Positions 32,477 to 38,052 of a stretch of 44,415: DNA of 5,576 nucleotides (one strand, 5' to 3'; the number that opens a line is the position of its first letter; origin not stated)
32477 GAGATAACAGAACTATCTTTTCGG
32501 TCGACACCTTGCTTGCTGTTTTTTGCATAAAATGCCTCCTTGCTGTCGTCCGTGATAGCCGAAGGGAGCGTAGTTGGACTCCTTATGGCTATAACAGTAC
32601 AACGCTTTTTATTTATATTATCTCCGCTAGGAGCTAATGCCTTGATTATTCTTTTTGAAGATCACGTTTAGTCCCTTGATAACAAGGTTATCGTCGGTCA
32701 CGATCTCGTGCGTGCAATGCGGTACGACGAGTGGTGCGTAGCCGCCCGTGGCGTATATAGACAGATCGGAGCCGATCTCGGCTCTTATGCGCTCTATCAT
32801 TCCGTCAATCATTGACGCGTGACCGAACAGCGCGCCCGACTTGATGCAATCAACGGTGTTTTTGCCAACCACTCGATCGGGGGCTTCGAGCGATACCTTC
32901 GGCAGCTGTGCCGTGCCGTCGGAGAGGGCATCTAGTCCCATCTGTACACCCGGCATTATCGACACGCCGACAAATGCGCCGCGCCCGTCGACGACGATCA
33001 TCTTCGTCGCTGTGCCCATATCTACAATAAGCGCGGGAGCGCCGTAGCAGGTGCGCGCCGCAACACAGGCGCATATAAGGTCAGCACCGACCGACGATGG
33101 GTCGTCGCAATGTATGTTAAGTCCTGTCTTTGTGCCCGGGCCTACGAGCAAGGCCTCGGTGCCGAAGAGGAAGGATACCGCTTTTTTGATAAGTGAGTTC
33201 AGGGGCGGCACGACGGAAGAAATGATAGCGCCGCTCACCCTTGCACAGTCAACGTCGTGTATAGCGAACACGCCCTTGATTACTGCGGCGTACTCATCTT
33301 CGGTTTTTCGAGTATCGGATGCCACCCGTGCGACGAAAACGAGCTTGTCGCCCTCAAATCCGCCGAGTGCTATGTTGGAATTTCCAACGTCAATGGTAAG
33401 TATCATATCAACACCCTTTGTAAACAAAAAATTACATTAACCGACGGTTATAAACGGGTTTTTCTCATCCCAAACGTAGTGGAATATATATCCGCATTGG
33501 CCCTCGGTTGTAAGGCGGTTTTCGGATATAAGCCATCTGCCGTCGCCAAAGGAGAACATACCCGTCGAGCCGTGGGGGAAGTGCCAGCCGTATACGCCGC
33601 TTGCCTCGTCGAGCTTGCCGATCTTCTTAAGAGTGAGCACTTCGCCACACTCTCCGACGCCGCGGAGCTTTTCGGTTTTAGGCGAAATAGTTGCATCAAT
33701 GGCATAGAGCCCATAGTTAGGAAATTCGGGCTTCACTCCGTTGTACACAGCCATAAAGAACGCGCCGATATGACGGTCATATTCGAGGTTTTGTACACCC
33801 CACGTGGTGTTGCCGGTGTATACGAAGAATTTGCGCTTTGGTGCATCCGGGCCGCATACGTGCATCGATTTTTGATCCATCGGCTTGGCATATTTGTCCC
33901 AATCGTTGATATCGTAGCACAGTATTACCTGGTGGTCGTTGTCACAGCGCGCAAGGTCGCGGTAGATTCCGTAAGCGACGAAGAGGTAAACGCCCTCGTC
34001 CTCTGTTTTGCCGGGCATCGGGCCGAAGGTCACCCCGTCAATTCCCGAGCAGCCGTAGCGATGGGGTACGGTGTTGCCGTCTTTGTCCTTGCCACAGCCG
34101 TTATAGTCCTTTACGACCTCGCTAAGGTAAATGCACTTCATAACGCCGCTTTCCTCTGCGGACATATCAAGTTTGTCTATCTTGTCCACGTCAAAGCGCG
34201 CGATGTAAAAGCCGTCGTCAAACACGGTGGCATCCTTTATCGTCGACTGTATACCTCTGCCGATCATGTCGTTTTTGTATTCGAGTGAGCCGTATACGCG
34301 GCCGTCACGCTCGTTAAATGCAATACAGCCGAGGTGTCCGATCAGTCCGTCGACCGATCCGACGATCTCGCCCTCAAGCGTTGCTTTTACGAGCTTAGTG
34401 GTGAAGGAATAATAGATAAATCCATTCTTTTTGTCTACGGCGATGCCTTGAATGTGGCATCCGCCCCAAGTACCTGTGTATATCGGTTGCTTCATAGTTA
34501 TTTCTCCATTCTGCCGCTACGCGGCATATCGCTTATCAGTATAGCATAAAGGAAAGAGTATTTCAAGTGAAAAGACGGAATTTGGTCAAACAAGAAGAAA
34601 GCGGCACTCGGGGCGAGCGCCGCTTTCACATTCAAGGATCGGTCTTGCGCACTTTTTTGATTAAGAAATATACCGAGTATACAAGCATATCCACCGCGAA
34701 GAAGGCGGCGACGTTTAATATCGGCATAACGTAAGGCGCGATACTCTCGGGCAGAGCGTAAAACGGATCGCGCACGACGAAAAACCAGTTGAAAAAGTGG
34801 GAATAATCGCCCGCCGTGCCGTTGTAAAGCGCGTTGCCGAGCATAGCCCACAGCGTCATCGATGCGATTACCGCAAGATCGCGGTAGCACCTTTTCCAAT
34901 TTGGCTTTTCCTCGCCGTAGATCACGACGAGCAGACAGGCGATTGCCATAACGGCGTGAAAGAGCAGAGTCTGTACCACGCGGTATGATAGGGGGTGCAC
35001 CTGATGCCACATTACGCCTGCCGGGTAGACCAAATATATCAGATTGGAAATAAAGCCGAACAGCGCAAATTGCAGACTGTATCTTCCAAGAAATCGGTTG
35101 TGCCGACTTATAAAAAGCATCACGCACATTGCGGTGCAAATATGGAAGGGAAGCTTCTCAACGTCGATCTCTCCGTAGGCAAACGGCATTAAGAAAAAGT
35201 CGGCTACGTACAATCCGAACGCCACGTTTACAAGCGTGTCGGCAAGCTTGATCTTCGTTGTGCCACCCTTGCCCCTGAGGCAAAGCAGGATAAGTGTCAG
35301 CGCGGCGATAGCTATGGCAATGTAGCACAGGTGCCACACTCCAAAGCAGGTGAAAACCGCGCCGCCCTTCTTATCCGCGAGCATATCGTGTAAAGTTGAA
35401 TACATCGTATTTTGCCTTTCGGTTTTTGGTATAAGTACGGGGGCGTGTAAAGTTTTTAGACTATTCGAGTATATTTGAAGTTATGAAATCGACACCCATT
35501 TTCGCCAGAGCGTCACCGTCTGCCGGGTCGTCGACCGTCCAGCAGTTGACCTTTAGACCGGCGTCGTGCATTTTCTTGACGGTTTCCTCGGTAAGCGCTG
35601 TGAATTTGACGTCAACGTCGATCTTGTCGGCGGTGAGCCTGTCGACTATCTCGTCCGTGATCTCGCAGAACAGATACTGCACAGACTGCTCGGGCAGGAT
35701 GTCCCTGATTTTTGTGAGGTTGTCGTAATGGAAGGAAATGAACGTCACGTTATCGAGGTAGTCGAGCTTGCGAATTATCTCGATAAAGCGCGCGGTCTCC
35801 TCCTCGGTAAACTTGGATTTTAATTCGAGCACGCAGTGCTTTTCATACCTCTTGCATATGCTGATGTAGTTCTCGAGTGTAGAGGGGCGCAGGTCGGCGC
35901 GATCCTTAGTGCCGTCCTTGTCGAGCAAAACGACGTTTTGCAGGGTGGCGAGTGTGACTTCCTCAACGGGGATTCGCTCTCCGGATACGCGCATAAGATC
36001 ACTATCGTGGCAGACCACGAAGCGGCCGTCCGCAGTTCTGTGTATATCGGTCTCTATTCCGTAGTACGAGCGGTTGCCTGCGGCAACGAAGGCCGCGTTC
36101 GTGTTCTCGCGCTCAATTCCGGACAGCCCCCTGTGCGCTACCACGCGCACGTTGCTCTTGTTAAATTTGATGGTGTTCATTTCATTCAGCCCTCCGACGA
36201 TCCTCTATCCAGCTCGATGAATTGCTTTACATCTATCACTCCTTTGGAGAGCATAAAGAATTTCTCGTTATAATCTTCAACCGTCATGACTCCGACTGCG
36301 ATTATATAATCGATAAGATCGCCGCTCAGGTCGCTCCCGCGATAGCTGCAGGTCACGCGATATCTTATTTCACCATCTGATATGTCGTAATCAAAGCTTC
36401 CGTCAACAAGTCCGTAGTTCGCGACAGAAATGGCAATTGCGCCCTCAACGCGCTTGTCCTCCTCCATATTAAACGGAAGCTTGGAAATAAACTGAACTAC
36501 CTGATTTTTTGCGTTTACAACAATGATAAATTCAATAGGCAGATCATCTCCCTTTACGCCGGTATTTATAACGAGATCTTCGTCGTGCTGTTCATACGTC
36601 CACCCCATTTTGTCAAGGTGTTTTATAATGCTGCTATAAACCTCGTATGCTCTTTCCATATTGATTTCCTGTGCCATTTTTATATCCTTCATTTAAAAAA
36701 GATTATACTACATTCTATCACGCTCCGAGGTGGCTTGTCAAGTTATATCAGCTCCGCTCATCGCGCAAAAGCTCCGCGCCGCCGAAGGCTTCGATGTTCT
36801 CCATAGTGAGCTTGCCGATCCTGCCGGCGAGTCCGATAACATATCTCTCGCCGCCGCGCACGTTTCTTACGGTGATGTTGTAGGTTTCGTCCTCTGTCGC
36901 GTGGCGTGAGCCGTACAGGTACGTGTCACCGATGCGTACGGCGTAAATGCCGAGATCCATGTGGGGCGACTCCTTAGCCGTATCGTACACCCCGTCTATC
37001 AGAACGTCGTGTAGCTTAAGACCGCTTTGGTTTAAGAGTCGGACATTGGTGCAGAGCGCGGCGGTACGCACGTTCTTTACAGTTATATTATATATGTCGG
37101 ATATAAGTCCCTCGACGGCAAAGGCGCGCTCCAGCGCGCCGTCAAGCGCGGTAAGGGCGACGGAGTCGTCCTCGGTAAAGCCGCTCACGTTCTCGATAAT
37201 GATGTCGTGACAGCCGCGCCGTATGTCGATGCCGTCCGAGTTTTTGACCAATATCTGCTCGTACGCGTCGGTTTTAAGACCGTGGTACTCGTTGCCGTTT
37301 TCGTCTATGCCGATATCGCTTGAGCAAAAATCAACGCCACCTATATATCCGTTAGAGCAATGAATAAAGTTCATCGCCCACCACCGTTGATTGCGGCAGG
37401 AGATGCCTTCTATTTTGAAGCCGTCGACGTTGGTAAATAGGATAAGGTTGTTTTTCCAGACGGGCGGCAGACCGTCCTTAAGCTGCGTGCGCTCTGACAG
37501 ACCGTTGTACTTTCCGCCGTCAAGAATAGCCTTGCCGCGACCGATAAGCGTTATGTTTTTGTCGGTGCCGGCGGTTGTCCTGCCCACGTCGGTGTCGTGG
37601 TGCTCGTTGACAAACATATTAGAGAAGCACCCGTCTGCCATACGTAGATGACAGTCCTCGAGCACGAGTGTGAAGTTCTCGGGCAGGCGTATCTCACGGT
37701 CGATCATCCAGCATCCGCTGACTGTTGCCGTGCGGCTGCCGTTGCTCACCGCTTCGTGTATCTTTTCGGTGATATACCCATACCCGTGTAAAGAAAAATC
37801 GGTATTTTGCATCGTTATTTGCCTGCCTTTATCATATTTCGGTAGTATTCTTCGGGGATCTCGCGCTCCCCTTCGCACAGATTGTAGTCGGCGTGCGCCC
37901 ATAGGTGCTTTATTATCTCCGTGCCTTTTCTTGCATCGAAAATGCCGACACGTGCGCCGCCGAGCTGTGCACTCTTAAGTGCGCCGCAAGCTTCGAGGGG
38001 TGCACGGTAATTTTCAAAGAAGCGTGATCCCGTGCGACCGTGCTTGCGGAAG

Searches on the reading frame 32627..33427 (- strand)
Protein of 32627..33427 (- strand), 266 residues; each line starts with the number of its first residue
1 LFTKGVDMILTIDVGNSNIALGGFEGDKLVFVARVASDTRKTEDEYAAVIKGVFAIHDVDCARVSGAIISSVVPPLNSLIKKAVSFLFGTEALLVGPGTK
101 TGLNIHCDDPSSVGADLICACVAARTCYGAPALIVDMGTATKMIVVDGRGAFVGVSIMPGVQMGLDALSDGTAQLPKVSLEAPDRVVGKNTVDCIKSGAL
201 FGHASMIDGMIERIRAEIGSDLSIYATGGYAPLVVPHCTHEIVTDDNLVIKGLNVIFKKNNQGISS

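Call 69: search_protein_families(library=pfam, proteins=[window:32627-33427:-], max_evalue=0.001)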
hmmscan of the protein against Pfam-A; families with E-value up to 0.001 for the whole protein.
window:32627-33427:- (266 aa): 1 family
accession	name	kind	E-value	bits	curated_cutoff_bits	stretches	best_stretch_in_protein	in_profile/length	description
PF03309.20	Pan_kinase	-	8.7e-61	205.8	24.7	1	9-213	1-205/205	Type III pantothenate kinase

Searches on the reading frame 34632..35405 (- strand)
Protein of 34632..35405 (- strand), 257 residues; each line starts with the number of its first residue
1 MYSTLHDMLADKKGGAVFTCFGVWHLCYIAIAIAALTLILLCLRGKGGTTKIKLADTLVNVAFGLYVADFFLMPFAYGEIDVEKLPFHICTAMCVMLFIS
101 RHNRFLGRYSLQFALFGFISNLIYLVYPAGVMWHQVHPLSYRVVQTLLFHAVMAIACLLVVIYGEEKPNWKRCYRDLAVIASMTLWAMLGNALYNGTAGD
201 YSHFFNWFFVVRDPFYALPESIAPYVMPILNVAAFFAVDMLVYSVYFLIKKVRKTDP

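Call 69: search_protein_families(library=pfam, proteins=[window:34632-35405:-], max_evalue=0.001)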
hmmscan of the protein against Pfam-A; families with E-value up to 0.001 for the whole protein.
window:34632-35405:- (257 aa): 1 family
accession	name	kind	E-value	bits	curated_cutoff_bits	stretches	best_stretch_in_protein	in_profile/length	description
PF14808.11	TMEM164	-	2.8e-11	43.8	25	1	21-238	2-211/217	TMEM164 family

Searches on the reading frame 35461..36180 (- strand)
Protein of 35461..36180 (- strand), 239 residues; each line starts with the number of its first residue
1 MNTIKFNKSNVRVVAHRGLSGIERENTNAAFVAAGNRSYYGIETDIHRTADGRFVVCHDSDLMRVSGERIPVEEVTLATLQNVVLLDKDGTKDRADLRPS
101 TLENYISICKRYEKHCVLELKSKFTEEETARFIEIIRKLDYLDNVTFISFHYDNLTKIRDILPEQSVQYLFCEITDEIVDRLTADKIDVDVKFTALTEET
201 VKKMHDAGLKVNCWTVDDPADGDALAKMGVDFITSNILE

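Call 69: search_protein_families(library=pfam, proteins=[window:35461-36180:-], max_evalue=0.001)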
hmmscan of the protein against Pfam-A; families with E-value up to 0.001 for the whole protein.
window:35461-36180:- (239 aa): 1 family
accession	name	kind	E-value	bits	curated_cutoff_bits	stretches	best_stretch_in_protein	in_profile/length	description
PF03009.23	GDPD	-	4.7e-26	92.8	23.6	1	16-235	1-239/244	Glycerophosphoryl diester phosphodiesterase family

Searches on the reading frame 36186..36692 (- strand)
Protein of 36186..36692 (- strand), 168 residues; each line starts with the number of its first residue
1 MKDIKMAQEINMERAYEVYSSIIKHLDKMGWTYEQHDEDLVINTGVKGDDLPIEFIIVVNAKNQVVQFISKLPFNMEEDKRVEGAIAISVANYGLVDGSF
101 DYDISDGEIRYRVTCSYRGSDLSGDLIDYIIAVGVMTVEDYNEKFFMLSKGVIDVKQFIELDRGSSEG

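Call 69: search_protein_families(library=pfam, proteins=[window:36186-36692:-], max_evalue=0.001)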
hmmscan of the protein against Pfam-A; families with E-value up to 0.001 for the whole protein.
window:36186-36692:- (168 aa): 1 family
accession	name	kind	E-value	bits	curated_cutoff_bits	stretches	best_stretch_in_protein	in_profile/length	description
PF10722.14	YbjN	-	6e-06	27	22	1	22-145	5-124/126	Putative bacterial sensory transduction regulator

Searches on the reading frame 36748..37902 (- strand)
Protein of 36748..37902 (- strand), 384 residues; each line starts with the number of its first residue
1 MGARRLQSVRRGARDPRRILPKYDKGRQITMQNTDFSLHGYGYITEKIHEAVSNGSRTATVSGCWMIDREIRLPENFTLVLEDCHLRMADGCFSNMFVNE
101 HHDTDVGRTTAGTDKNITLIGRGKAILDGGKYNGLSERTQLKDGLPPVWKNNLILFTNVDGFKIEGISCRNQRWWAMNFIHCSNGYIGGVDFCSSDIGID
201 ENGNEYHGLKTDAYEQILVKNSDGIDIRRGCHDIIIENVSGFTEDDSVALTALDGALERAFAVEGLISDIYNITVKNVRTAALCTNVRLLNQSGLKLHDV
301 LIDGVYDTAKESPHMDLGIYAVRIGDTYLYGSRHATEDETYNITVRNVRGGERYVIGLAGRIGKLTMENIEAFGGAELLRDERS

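Call 69: search_protein_families(library=pfam, proteins=[window:36748-37902:-], max_evalue=0.001)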
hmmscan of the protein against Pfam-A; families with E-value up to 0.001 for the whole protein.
window:36748-37902:- (384 aa): 1 family
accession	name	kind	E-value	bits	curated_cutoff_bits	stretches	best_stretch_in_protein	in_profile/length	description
PF00295.23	Glyco_hydro_28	-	1.9e-06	27.7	22.9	1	149-252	89-170/324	Glycosyl hydrolases family 28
